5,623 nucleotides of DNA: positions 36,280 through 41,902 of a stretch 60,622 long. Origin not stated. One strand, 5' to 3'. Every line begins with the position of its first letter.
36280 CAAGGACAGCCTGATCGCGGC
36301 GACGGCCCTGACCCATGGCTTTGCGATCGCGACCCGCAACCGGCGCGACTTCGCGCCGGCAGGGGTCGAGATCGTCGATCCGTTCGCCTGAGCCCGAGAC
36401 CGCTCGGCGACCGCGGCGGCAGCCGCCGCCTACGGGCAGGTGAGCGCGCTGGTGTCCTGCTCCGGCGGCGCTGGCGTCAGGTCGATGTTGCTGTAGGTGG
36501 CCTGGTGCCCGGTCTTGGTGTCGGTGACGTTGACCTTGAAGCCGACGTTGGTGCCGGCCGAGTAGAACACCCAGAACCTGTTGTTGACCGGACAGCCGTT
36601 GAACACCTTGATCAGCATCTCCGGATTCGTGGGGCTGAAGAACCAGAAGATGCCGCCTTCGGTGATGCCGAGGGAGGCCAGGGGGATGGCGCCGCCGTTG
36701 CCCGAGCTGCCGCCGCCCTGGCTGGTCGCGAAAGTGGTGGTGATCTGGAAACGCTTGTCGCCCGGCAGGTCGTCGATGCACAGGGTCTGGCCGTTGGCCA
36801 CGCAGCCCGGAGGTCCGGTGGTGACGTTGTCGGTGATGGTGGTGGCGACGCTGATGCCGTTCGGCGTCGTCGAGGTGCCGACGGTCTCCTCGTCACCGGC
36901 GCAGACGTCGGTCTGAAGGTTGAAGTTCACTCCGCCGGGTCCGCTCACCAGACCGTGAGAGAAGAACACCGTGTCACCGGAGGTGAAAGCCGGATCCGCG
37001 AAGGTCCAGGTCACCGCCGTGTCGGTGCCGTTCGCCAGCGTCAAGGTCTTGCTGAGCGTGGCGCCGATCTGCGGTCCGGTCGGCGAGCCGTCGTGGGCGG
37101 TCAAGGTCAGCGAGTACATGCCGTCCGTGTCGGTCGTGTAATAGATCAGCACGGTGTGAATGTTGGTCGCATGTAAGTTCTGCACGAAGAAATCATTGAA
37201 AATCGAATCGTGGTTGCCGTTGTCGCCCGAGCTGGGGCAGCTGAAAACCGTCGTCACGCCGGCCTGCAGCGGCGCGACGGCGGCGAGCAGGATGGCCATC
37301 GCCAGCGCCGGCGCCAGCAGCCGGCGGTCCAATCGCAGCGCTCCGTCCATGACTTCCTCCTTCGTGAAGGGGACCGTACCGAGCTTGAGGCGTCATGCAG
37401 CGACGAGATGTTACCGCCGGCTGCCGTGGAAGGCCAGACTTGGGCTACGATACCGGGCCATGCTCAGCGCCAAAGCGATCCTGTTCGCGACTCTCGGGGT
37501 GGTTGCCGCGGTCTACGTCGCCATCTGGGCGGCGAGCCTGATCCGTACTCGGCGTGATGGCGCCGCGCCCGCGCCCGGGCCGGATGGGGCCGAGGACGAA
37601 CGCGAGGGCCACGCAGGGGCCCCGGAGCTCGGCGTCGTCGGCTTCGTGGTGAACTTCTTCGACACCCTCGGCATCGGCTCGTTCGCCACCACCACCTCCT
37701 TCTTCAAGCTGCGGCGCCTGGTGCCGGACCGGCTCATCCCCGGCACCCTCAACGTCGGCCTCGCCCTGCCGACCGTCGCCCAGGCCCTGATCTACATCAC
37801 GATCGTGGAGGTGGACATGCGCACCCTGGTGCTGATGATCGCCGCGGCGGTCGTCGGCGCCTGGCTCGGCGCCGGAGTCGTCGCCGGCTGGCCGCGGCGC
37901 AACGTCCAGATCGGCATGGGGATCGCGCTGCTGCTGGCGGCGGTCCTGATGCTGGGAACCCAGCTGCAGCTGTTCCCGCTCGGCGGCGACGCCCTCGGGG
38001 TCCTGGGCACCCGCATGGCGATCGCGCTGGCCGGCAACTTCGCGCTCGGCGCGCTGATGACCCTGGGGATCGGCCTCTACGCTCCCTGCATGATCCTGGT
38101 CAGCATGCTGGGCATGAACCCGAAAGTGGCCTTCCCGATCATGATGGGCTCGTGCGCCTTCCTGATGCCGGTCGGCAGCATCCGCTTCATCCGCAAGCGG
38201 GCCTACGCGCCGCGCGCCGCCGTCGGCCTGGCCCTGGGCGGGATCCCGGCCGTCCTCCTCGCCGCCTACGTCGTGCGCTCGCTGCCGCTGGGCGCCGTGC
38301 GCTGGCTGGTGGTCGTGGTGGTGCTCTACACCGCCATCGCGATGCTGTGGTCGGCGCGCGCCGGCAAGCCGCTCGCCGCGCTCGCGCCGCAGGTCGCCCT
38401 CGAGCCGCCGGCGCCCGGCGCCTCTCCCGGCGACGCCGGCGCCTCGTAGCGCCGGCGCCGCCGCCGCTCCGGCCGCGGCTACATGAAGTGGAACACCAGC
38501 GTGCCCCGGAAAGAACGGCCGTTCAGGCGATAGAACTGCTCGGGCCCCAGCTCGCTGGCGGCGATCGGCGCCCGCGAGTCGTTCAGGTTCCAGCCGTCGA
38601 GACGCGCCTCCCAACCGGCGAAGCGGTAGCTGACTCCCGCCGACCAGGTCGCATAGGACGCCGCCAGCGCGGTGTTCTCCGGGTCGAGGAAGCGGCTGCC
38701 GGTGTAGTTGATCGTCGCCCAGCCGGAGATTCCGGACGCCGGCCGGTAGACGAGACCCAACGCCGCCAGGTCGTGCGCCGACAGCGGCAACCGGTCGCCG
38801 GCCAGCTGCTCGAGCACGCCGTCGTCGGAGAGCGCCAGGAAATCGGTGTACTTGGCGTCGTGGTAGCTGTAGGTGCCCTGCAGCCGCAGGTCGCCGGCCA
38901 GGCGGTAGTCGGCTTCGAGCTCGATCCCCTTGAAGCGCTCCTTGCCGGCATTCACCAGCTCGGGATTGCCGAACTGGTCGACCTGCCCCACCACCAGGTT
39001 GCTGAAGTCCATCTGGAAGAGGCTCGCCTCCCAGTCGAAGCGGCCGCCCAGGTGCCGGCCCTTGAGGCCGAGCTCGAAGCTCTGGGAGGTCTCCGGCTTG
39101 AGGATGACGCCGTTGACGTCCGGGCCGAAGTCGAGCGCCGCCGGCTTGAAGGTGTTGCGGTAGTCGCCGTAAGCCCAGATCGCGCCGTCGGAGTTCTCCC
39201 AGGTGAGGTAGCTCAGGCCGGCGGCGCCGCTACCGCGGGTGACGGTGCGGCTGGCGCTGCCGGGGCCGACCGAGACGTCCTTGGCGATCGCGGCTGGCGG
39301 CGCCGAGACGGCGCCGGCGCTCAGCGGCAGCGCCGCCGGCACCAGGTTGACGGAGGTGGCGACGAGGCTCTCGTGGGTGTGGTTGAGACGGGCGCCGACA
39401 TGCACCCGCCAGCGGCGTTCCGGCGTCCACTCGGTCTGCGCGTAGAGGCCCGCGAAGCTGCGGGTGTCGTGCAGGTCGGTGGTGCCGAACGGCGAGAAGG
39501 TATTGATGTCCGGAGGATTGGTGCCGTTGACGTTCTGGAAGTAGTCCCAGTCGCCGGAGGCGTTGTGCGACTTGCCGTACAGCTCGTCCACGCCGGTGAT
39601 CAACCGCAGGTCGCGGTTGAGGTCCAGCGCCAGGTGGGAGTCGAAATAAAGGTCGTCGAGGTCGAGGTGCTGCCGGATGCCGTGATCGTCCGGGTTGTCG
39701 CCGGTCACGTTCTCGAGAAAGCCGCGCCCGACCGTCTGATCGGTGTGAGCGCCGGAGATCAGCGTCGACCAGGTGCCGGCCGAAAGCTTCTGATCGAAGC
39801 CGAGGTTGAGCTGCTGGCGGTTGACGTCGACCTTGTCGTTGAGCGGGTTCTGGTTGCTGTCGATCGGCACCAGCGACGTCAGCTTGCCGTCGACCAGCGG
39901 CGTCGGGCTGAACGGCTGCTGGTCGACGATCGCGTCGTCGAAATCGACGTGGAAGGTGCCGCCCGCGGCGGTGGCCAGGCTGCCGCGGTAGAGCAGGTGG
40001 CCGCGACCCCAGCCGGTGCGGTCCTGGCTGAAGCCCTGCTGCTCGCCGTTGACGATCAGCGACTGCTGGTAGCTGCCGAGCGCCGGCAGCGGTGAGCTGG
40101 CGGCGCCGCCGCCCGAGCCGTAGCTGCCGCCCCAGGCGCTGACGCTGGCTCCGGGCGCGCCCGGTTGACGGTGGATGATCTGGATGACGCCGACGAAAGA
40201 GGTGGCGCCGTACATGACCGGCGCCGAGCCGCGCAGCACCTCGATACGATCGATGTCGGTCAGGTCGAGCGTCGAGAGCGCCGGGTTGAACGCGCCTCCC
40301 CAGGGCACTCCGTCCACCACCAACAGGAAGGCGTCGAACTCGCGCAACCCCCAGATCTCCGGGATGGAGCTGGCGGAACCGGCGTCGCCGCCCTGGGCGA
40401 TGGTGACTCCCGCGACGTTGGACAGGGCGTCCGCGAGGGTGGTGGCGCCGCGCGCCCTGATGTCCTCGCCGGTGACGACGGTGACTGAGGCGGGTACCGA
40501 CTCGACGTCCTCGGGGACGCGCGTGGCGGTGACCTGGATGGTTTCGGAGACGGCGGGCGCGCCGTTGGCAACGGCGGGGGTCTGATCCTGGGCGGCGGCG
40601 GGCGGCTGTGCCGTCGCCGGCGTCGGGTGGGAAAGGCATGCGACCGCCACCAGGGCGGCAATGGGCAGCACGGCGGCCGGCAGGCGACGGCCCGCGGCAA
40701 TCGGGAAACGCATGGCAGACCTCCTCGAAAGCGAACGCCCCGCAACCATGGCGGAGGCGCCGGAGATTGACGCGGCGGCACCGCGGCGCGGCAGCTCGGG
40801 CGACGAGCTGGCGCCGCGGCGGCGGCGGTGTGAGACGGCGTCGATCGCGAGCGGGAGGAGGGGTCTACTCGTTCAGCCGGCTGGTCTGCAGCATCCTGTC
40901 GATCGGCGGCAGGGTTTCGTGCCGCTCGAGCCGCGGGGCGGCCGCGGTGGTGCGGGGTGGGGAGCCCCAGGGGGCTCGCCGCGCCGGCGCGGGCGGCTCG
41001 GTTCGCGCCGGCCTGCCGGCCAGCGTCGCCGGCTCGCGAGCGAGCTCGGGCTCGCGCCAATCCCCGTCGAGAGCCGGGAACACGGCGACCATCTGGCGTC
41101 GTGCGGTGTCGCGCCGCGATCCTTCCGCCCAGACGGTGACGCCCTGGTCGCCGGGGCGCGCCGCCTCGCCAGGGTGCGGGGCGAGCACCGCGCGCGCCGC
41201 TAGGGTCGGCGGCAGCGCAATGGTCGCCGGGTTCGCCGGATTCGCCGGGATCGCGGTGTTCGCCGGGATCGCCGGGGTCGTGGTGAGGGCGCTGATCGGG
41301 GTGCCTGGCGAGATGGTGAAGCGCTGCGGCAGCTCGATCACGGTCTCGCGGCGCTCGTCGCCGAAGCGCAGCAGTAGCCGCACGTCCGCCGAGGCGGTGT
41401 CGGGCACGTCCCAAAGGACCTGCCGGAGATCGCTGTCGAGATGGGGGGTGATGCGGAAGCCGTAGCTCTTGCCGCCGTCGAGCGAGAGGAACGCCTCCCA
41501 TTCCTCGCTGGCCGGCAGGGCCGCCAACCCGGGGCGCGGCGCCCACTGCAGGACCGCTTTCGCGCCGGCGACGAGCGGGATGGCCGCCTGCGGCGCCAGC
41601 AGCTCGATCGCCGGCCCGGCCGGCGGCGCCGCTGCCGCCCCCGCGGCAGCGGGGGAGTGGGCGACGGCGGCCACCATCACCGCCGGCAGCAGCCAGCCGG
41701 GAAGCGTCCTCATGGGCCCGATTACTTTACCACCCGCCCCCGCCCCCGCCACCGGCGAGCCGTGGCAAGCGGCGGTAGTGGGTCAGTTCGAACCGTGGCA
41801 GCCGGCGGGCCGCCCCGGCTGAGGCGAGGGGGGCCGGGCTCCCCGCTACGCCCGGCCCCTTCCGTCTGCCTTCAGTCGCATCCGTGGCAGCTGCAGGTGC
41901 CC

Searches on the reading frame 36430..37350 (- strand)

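Call 9: search_protein_families(library=pfam, proteins=[window:36430-37350:-], max_evalue=0.001)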
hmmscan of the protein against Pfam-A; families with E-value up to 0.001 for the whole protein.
window:36430-37350:- (306 aa): 0 families

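Call 12: search_protein_families(library=ncbifam, proteins=[window:36430-37350:-], max_evalue=0.1)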
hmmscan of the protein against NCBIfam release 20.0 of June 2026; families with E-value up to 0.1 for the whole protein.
window:36430-37350:- (306 aa): 1 family
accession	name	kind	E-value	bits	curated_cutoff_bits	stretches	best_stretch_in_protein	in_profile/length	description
NF005540.0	PRK07203.1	equivalog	0.067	11.8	444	1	6-81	96-168/444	putative aminohydrolase SsnA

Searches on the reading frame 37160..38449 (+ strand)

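Call 9: search_protein_families(library=pfam, proteins=[window:37160-38449:+], max_evalue=0.001)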
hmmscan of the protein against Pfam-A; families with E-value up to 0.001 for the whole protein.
window:37160-38449:+ (429 aa): 1 family
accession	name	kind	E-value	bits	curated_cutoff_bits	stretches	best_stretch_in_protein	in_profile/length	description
PF01925.25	TauE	-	1.6e-16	61.1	32.6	2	110-264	90-237/237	Sulfite exporter TauE/SafE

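Call 12: search_protein_families(library=ncbifam, proteins=[window:37160-38449:+], max_evalue=0.1)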
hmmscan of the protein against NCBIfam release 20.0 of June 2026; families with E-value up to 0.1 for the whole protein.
window:37160-38449:+ (429 aa): 0 families

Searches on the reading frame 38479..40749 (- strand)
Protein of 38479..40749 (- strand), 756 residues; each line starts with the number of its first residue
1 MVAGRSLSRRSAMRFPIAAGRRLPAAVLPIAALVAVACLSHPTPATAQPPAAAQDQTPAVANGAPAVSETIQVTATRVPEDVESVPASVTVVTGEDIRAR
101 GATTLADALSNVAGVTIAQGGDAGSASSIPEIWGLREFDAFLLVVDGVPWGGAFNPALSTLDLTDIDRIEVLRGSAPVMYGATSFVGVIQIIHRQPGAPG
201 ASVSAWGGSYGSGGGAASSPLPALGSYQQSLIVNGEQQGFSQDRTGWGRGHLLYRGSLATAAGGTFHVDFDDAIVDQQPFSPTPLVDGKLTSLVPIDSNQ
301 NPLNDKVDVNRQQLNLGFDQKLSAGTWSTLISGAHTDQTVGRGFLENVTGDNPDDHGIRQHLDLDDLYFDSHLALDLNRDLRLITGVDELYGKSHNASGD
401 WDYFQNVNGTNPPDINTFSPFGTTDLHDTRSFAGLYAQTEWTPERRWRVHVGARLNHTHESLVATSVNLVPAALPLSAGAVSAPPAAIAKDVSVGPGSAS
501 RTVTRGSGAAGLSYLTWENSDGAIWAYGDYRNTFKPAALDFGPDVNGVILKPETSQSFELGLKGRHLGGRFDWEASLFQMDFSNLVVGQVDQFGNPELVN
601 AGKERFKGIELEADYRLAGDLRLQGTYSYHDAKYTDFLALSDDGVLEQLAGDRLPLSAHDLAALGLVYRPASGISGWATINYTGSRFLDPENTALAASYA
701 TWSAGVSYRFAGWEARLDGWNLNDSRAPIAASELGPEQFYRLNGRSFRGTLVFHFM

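Call 9: search_protein_families(library=pfam, proteins=[window:38479-40749:-], max_evalue=0.001)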
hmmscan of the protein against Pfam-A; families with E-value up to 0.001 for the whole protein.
window:38479-40749:- (756 aa): 2 families
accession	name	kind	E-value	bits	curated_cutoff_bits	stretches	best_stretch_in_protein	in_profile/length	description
PF00593.30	TonB_dep_Rec_b-barrel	-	7.3e-42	145.2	27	1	282-719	26-433/436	TonB dependent receptor-like, beta-barrel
PF07715.20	Plug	-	7.1e-24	84.8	23.9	1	82-188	2-107/107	TonB-dependent Receptor Plug Domain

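Call 12: search_protein_families(library=ncbifam, proteins=[window:38479-40749:-], max_evalue=0.1)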
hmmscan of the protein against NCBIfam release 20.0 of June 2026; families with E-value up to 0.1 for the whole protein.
window:38479-40749:- (756 aa): 33 families (the best 25 are shown)
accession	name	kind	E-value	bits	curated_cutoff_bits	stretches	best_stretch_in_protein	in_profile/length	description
TIGR01783.1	TonB-siderophor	subfamily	1.7e-41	142.6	223.5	2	526-755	424-649/649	TonB-dependent siderophore receptor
TIGR01779.1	TonB-B12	equivalog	3.9e-35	121.5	599.7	2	61-241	22-203/614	TonB-dependent vitamin B12 receptor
TIGR01785.1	TonB-hemin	subfamily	3.9e-33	114.8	316.85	2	69-191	2-126/677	TonB-dependent heme/hemoglobin receptor family protein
NF041535.1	TonB_rec_PqqU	equivalog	6.5e-31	107.3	1200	2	548-719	466-631/676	TonB-dependent receptor PqqU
NF007926.1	PRK10641.1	equivalog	3.1e-24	85.5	836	2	66-209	25-168/617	TonB-dependent vitamin B12 receptor BtuB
TIGR01786.1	TonB-hemlactrns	subfamily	1.3e-23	83.2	323.75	2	69-191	1-131/719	TonB-dependent hemoglobin/transferrin/lactoferrin family receptor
NF007465.0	PRK10044.1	equivalog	2e-23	82.5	803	2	50-197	45-190/726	ferrichrome porin FhuA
NF047944.1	FoxamRcptFoxA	equivalog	1.1e-21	76.8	1300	2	507-636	460-579/697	ferrioxamine B receptor FoxA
NF007349.0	PRK09840.1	equivalog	5.4e-20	71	686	2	21-200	5-181/760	catecholate siderophore receptor Fiu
NF053590.1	TonB_dep_TOL0244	equivalog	1.5e-19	70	645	2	71-207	13-154/604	TOL_0244 family TonB-dependent receptor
NF010651.0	PRK14050.1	equivalog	1.6e-18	66.2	884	2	505-725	495-702/730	TonB-dependent siderophore receptor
NF010010.0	PRK13483.1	equivalog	3.5e-18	64.9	927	2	52-195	16-164/660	ligand-gated channel protein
NF049960.1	siderphRecptFauA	equivalog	8.3e-17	60.9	900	2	55-216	47-205/727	TonB-dependent alcaligin siderophore receptor FauA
NF007478.2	PRK10064.1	equivalog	1e-16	60.4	745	1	66-197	28-161/663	catecholate siderophore receptor CirA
NF010011.0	PRK13484.1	equivalog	1.4e-14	53.3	1197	2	68-214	30-174/682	IreA family TonB-dependent siderophore receptor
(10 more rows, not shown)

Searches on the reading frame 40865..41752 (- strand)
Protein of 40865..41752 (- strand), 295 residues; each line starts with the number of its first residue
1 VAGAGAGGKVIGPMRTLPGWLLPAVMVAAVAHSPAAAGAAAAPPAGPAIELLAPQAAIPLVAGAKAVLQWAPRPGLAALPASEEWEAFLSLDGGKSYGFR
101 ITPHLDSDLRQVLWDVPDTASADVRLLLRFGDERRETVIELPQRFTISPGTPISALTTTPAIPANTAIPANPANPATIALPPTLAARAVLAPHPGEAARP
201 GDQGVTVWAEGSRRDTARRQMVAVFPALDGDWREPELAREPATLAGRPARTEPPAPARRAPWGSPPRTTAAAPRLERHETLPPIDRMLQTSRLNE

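Call 9: search_protein_families(library=pfam, proteins=[window:40865-41752:-], max_evalue=0.001)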
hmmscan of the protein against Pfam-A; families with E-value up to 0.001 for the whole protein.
window:40865-41752:- (295 aa): 0 families

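Call 11: search_protein_families(library=pfam, proteins=[window:40865-41752:-], max_evalue=0.1)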
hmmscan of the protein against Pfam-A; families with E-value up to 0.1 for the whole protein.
window:40865-41752:- (295 aa): 0 families

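Call 12: search_protein_families(library=ncbifam, proteins=[window:40865-41752:-], max_evalue=0.1)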
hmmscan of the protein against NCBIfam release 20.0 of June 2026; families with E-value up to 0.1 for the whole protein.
window:40865-41752:- (295 aa): 0 families

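Call 48: find_related_loci(query=window:40865-41752:-, collection=genome_contigs, flank=6000)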
Query window:40865-41752:- (295 aa) in genome_contigs; peptide patterns used: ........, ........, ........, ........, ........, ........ (x = any residue, [..] = any of these).
273 stretches matched a pattern; 1 encode a relative of the query (tblastn E <= 1e-3); 1 distinct loci.
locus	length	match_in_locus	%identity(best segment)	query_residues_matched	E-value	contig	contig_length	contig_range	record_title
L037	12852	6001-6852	82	2-295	2e-134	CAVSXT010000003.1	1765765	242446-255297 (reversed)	MAG: uncultured Acidobacteriota bacterium isolate MFD05521.bin.1.4 genome assembly, contig: contig_20018, whole genome s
